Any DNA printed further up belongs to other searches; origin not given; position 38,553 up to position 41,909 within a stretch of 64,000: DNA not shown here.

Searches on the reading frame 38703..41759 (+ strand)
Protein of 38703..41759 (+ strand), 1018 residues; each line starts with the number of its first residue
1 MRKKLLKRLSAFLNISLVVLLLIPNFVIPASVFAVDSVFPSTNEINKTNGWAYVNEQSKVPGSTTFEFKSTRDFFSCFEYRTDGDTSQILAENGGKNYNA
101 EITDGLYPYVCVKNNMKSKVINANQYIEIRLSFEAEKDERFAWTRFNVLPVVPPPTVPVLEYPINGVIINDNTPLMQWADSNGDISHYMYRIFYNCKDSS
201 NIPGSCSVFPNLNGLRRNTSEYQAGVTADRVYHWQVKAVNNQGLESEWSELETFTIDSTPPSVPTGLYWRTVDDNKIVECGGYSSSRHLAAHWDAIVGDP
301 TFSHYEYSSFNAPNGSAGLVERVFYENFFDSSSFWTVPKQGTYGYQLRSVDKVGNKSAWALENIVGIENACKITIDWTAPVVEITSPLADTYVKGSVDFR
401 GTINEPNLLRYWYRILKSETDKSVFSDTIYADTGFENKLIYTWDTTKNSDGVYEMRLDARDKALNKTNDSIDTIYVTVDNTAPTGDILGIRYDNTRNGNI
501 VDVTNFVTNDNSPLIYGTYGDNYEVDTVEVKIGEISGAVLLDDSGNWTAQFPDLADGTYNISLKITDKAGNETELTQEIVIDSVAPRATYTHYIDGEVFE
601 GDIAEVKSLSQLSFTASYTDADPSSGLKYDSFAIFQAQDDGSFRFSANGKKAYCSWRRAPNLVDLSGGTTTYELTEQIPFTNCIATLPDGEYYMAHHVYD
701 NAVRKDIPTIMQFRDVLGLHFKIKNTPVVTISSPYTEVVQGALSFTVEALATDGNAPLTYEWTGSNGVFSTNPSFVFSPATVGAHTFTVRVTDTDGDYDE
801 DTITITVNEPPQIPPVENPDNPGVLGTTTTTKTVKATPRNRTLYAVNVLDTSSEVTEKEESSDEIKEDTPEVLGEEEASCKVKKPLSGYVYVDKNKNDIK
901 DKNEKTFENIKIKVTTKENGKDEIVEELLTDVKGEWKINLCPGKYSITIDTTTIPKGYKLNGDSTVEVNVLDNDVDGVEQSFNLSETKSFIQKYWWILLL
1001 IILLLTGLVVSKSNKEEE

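Call 25: search_protein_families(library=pfam, proteins=[window:38703-41759:+], max_evalue=0.001)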
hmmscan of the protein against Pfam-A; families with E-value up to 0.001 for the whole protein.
window:38703-41759:+ (1018 aa): 9 families
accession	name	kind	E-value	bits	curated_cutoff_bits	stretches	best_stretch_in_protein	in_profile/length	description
PF19077.6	Big_13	-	5.6e-18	65.8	27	1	504-582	20-101/102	Bacterial Ig-like domain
PF17210.9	SdrD_B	-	1.1e-09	38.9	29.7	1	888-982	5-94/112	SdrD B-like domain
PF12245.14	Big_3_2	-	5.6e-07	30.2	23.3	1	519-583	55-122/122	Bacterial Ig-like domain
PF13750.12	Big_3_3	-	5.7e-07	29.8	27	0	440-496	4-61/157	Bacterial Ig-like domain (group 3)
PF17963.7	Big_9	-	7.4e-07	30.4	23.6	1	726-806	3-89/89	Bacterial Ig domain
PF22352.2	K319L-like_PKD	-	9.6e-07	29.2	27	1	748-807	17-84/84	K319L-like, PKD domain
PF07495.19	Y_Y_Y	-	3.2e-05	24.2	26.6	0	772-807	28-62/65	Y_Y_Y domain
PF15418.12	DUF4625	-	0.00011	22.9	27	0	553-581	102-130/131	Domain of unknown function (DUF4625)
PF18911.6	PKD_4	-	0.00015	22.2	27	0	726-807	3-85/85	PKD domain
